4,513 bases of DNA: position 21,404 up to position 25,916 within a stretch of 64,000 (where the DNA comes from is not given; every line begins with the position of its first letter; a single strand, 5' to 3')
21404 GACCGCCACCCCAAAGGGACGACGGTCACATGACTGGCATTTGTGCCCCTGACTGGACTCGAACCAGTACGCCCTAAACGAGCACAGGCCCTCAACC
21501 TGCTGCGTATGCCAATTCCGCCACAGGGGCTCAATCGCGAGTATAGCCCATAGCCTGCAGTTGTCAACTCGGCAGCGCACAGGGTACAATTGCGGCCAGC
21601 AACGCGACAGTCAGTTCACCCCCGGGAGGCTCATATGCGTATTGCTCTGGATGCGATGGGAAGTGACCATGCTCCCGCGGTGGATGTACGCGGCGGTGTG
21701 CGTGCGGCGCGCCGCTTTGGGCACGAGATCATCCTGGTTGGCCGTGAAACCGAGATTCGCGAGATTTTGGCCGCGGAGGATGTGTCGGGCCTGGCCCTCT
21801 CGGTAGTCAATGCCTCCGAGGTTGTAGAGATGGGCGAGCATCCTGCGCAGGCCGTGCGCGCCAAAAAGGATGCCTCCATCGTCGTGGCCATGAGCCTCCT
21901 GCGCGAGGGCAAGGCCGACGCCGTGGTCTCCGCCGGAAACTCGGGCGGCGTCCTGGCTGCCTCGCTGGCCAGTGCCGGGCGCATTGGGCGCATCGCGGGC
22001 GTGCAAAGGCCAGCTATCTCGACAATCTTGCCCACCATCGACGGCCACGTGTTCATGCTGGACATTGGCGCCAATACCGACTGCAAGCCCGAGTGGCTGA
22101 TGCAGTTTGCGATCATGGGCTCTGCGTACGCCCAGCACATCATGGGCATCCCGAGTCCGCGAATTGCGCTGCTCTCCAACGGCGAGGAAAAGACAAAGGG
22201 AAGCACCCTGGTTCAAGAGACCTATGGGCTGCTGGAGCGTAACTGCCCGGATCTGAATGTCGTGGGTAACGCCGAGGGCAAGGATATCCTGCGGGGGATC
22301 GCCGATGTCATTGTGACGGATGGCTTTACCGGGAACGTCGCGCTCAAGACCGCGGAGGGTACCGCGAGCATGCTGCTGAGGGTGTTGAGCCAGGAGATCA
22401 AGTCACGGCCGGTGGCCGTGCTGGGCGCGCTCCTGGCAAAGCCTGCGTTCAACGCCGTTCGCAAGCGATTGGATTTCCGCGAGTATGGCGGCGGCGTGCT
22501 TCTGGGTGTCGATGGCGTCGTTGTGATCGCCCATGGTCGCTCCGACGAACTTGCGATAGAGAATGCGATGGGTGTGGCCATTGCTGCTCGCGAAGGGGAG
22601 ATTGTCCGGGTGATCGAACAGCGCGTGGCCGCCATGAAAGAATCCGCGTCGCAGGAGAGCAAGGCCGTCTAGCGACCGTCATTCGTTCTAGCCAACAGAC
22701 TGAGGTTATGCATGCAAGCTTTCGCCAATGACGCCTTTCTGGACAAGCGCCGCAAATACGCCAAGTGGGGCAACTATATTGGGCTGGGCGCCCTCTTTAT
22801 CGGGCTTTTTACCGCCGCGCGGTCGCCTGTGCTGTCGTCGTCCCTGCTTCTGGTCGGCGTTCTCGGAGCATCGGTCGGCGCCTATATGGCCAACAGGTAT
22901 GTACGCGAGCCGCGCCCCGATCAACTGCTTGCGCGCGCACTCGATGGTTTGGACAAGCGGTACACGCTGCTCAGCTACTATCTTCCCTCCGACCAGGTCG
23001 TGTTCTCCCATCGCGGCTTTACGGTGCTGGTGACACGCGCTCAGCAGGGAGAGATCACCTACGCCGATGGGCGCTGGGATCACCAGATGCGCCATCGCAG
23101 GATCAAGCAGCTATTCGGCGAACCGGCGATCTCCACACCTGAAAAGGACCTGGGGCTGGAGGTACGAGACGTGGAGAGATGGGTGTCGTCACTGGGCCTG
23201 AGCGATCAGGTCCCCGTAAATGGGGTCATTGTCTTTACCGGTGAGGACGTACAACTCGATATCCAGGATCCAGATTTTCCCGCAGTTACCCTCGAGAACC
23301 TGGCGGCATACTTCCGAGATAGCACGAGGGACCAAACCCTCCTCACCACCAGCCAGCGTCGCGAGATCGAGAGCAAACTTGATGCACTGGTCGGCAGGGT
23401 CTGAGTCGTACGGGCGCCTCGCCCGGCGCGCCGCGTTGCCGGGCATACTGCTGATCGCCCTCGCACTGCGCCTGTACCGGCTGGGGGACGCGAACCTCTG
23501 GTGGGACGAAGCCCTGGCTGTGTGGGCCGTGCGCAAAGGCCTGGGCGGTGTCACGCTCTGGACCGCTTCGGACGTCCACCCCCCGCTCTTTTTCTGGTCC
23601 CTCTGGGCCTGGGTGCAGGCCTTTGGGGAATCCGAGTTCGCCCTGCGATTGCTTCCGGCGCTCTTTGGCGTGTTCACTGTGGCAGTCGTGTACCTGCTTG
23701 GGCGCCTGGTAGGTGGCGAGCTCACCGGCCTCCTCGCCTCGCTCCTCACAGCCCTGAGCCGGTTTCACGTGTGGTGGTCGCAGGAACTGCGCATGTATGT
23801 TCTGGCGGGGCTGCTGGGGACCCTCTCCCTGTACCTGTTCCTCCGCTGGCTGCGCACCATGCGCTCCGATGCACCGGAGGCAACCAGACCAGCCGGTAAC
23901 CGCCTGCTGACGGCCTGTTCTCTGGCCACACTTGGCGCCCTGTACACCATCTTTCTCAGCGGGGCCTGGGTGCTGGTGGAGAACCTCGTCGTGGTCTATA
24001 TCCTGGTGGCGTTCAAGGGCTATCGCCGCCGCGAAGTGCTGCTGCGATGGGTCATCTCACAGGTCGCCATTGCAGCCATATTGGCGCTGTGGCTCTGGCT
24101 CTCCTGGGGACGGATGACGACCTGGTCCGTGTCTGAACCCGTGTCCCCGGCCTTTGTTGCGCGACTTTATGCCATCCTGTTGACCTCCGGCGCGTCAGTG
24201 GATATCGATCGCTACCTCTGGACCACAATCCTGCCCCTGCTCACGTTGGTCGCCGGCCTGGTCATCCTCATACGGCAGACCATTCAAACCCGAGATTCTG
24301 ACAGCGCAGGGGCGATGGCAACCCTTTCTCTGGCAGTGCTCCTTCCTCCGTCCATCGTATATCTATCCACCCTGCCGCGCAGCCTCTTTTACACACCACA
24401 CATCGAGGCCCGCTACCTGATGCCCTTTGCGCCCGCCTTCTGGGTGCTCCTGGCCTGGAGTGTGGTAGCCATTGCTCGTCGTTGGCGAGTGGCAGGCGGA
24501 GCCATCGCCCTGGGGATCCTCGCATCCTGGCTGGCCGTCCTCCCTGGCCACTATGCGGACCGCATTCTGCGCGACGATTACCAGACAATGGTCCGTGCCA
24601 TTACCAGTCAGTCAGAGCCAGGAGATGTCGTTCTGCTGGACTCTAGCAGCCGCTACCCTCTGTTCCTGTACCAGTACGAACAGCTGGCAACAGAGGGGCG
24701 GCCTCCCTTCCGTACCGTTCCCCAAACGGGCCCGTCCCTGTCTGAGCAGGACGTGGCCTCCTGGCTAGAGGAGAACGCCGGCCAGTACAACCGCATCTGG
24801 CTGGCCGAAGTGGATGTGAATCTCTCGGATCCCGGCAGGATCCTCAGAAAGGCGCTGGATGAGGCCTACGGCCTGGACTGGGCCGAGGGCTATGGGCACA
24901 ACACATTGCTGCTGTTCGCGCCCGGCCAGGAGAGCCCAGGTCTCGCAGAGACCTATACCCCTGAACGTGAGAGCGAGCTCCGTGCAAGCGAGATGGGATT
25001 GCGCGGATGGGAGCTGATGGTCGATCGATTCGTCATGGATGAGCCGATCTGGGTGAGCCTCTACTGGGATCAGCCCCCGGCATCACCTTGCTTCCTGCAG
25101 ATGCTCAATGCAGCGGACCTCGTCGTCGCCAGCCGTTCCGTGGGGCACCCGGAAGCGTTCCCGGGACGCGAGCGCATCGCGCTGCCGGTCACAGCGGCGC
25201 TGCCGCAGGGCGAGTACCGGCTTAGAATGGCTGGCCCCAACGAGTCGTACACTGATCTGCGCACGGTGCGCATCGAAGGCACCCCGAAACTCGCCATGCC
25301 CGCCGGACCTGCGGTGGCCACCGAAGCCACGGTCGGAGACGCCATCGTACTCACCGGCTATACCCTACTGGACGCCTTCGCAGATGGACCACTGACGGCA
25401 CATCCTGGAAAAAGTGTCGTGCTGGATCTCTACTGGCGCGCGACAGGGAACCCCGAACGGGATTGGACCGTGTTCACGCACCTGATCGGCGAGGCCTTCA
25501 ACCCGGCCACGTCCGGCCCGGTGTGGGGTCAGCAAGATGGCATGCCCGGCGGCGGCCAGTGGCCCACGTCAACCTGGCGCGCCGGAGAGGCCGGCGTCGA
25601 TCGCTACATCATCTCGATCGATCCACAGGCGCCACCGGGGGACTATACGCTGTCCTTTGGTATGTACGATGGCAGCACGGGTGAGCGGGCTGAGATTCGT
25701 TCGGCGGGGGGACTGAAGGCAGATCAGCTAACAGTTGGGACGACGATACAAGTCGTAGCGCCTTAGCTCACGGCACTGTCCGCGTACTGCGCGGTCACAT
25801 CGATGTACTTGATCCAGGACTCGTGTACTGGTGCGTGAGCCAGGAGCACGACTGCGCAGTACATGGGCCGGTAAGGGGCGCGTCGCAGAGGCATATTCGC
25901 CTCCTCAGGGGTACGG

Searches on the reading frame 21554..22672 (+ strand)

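Call 77: search_protein_families(library=pfam, proteins=[window:21554-22672:+], max_evalue=0.00001)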
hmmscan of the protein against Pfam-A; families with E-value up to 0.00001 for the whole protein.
window:21554-22672:+ (372 aa): 2 families
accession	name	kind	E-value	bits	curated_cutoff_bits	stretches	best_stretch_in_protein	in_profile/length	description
PF02504.20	FA_synthesis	-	3.5e-102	342.2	29.1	1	28-346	1-317/324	Fatty acid synthesis protein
PF01515.24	PTA_PTB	-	2.7e-06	27.4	24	1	94-238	91-235/319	Phosphate acetyl/butaryl transferase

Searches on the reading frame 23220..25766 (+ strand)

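Call 77: search_protein_families(library=pfam, proteins=[window:23220-25766:+], max_evalue=0.00001)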
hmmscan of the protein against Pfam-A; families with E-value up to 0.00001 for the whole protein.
window:23220-25766:+ (848 aa): 1 family
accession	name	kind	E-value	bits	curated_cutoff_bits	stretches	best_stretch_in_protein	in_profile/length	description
PF13231.12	PMT_2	-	1.6e-07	32.1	26.1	1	120-215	2-97/160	Dolichyl-phosphate-mannose-protein mannosyltransferase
